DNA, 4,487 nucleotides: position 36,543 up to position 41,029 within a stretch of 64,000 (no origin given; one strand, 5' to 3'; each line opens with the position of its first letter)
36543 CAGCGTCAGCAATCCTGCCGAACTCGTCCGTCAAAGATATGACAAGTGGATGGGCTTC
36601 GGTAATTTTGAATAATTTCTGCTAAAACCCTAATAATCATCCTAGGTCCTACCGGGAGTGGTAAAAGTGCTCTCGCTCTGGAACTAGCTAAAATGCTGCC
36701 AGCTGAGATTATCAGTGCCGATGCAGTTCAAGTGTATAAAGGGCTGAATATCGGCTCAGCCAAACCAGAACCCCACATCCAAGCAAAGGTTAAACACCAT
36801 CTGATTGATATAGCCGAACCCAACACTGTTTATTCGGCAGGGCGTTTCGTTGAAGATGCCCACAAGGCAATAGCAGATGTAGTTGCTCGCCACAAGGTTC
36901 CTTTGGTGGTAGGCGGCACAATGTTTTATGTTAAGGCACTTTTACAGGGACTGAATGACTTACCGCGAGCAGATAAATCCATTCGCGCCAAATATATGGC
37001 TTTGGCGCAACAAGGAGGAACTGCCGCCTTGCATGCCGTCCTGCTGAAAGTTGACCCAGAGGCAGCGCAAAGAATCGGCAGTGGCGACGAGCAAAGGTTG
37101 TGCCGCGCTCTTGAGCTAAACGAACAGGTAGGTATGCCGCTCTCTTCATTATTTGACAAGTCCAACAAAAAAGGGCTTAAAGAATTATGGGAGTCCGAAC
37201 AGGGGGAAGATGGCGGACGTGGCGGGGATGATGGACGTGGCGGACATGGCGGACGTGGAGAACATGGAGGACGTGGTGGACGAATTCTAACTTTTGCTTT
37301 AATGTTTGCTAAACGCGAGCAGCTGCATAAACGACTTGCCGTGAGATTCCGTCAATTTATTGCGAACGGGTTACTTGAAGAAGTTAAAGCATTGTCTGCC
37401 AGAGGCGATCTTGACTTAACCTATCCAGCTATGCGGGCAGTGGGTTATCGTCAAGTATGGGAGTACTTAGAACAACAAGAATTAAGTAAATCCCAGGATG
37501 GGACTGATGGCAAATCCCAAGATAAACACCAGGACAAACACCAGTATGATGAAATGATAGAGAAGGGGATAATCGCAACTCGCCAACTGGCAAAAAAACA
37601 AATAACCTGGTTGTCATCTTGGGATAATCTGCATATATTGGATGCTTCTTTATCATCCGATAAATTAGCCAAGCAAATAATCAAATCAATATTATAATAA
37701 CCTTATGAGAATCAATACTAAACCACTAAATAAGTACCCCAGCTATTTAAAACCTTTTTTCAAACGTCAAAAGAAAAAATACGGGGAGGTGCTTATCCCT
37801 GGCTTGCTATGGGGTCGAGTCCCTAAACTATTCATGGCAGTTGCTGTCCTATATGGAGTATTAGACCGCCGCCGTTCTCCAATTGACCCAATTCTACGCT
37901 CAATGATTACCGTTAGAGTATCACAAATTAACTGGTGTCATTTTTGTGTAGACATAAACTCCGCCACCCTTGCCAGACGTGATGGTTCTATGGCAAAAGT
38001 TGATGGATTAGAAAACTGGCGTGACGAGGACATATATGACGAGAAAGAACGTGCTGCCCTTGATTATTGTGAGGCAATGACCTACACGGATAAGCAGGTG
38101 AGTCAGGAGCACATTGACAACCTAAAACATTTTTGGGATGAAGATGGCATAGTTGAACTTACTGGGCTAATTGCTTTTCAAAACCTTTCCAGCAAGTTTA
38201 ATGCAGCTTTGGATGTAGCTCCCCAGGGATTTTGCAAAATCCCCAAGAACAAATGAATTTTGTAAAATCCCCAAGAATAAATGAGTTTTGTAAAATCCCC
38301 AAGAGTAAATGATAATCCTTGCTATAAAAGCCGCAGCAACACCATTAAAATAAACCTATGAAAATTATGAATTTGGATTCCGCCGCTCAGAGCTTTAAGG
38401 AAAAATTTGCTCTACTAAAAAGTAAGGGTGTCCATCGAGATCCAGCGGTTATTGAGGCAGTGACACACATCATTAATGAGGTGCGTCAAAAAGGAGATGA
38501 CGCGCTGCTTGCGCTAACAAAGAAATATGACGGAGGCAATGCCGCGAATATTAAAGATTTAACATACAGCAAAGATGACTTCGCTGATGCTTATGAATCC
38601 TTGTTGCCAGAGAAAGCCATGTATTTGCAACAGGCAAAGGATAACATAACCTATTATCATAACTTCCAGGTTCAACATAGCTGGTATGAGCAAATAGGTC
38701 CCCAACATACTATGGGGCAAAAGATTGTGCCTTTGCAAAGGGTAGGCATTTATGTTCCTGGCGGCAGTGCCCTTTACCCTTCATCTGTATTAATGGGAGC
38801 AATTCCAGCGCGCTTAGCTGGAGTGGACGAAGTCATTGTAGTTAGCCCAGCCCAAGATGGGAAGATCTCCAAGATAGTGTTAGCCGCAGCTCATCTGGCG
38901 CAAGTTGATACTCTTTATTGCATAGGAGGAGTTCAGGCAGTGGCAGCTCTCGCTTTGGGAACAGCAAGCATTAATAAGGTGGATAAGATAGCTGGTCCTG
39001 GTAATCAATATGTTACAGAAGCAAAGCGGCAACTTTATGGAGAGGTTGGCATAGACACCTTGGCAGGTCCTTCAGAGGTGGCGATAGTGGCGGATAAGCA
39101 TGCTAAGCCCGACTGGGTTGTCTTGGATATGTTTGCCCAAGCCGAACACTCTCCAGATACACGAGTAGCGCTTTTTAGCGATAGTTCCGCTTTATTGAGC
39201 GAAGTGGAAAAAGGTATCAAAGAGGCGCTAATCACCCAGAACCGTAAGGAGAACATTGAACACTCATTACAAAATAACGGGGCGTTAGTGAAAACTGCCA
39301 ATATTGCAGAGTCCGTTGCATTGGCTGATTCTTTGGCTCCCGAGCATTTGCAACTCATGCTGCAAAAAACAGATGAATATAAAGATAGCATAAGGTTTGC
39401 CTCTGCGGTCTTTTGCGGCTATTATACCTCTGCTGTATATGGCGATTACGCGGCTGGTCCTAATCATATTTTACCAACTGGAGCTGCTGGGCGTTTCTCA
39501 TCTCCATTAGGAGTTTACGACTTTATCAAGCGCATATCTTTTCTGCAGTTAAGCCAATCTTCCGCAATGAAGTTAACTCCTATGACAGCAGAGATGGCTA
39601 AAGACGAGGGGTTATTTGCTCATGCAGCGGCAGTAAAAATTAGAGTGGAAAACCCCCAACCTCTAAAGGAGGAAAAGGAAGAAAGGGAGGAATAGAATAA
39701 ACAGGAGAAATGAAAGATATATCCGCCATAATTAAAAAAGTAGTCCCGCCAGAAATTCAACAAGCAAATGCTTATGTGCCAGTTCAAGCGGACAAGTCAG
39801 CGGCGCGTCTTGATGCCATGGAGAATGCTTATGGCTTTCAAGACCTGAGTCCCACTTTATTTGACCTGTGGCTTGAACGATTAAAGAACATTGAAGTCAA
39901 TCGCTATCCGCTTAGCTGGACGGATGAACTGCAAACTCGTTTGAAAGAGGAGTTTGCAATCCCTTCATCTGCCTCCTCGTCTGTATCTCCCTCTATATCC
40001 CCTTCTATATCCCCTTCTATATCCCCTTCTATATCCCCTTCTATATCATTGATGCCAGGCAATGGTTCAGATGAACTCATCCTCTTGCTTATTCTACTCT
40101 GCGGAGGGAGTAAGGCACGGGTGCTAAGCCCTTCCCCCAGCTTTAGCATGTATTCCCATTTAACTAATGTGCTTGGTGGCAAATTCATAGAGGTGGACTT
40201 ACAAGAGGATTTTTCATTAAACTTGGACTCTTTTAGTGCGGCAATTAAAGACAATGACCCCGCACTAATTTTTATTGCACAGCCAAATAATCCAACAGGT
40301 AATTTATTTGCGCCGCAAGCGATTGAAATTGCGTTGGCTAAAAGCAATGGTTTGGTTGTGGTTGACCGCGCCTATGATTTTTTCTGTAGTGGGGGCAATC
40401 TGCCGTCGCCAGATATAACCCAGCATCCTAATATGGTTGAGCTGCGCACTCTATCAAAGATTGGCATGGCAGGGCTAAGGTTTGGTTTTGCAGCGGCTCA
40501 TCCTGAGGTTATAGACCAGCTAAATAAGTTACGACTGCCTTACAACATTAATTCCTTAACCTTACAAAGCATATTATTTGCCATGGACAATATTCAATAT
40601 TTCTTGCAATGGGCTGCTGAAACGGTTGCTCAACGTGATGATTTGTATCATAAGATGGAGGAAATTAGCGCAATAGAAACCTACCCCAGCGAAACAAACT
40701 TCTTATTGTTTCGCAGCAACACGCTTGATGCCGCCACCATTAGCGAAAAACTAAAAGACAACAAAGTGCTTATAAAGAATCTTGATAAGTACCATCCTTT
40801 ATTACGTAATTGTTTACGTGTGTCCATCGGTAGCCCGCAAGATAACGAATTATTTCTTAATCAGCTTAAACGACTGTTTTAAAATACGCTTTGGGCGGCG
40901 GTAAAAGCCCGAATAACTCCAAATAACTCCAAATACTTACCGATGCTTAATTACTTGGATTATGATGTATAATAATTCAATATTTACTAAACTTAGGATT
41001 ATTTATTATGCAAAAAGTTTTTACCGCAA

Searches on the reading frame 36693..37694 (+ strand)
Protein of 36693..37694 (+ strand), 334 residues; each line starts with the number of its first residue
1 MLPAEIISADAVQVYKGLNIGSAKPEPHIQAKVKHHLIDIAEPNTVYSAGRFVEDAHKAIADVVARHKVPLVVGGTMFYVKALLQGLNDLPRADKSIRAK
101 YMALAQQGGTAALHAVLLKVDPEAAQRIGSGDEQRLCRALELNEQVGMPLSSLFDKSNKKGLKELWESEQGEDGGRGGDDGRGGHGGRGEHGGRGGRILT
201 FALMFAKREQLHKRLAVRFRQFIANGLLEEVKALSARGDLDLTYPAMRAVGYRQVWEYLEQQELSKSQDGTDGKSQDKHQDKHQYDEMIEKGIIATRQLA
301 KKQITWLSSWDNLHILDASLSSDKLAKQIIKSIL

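Call 9: search_solved_structures(query=window:36693-37694:+, show_alignments=1, max_evalue=1e-10)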
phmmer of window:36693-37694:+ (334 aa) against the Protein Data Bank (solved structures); distinct sequences matched with E-value up to 1e-10: 5.
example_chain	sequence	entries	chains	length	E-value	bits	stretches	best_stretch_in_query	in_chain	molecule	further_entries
3crm_A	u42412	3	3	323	4.8e-66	226.9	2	2-155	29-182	tRNA delta(2)-isopentenylpyrophosphate transferase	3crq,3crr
2zm5_A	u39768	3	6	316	8e-63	216.3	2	1-154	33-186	tRNA delta(2)-isopentenylpyrophosphate transferase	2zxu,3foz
2qgn_A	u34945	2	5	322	7.9e-30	107.9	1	2-149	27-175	tRNA delta(2)-isopentenylpyrophosphate transferase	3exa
3d3q_A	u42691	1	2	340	1.1e-22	84.5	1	4-145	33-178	tRNA delta(2)-isopentenylpyrophosphate transferase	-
3eph_A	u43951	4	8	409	1.1e-19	74.6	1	4-156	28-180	tRNA isopentenyltransferase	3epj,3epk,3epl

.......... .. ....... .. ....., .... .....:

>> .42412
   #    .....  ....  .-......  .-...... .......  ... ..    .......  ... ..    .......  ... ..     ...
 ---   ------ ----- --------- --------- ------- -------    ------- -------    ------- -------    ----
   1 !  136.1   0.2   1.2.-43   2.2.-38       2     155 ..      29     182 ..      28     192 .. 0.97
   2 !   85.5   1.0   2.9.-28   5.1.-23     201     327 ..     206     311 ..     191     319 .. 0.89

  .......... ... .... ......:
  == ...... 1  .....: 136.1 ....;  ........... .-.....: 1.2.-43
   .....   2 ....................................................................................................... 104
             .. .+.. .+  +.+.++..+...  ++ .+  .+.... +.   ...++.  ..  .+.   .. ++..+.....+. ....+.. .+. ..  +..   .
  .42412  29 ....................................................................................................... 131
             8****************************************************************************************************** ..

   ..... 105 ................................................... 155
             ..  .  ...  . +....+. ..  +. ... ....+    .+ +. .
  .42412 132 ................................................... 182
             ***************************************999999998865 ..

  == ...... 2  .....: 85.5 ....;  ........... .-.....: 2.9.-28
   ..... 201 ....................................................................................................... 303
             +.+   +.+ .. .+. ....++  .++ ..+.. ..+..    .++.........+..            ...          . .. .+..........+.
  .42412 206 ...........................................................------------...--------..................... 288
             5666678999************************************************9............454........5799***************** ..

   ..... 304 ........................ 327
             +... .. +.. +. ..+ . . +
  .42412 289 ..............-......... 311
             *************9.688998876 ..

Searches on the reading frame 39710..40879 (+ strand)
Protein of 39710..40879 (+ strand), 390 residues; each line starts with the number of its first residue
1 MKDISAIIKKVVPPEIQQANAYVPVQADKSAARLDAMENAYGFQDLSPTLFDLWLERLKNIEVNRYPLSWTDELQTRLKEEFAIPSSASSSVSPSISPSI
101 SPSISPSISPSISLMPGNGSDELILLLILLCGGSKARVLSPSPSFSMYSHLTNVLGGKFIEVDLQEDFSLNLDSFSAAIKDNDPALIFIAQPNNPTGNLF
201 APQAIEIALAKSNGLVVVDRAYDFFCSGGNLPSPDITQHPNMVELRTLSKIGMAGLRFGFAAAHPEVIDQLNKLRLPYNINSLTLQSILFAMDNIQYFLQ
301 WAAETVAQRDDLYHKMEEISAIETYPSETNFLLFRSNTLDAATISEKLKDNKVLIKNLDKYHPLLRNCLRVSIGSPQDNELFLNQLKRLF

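Call 37: search_solved_structures(query=window:39710-40879:+, show_alignments=1, max_evalue=1e-10)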
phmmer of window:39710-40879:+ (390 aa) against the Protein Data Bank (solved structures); distinct sequences matched with E-value up to 1e-10: 23.
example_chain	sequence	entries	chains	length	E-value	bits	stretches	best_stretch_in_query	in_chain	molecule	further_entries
3euc_A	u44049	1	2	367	3.7e-65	223.8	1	113-384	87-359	Histidinol-phosphate aminotransferase 2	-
8bj1_A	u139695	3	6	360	4.9e-32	114.8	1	113-389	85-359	histidinol-phosphate aminotransferase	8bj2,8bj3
8bj4_A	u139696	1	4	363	5e-32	114.8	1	113-389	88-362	histidinol-phosphate aminotransferase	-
1fg3_A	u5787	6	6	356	5.4e-32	114.7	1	114-386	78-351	HISTIDINOL PHOSPHATE AMINOTRANSFERASE | HISTIDINOL-PHOSPHATE AMINOTRANSFERASE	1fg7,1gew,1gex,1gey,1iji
7szp_A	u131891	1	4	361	5.8e-31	111.3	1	114-384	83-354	Histidinol-phosphate aminotransferase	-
3cq5_A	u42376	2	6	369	1.1e-28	103.8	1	113-385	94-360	Histidinol-phosphate aminotransferase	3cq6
3cq4_A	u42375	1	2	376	1.2e-28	103.7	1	113-385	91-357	Histidinol-phosphate aminotransferase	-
9t0w_A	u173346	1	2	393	3.6e-28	102.1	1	114-387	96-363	Histidinol-phosphate aminotransferase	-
4r8d_A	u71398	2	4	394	3.6e-28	102.1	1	114-387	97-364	Histidinol-phosphate aminotransferase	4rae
3get_A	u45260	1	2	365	5.6e-28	101.5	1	114-388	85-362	Histidinol-phosphate aminotransferase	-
3hdo_A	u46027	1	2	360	3e-25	92.5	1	60-388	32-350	Histidinol-phosphate aminotransferase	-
4r2n_A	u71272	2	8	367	1.1e-23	87.3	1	100-387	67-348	Putative phenylalanine aminotransferase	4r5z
3ly1_A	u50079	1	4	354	1.9e-23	86.6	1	110-382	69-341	Putative histidinol-phosphate aminotransferase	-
1h1c_A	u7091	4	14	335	2.4e-23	86.2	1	113-387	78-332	HISTIDINOL-PHOSPHATE AMINOTRANSFERASE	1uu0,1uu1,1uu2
2f8j_A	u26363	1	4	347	2.7e-23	86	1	113-387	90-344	Histidinol-phosphate aminotransferase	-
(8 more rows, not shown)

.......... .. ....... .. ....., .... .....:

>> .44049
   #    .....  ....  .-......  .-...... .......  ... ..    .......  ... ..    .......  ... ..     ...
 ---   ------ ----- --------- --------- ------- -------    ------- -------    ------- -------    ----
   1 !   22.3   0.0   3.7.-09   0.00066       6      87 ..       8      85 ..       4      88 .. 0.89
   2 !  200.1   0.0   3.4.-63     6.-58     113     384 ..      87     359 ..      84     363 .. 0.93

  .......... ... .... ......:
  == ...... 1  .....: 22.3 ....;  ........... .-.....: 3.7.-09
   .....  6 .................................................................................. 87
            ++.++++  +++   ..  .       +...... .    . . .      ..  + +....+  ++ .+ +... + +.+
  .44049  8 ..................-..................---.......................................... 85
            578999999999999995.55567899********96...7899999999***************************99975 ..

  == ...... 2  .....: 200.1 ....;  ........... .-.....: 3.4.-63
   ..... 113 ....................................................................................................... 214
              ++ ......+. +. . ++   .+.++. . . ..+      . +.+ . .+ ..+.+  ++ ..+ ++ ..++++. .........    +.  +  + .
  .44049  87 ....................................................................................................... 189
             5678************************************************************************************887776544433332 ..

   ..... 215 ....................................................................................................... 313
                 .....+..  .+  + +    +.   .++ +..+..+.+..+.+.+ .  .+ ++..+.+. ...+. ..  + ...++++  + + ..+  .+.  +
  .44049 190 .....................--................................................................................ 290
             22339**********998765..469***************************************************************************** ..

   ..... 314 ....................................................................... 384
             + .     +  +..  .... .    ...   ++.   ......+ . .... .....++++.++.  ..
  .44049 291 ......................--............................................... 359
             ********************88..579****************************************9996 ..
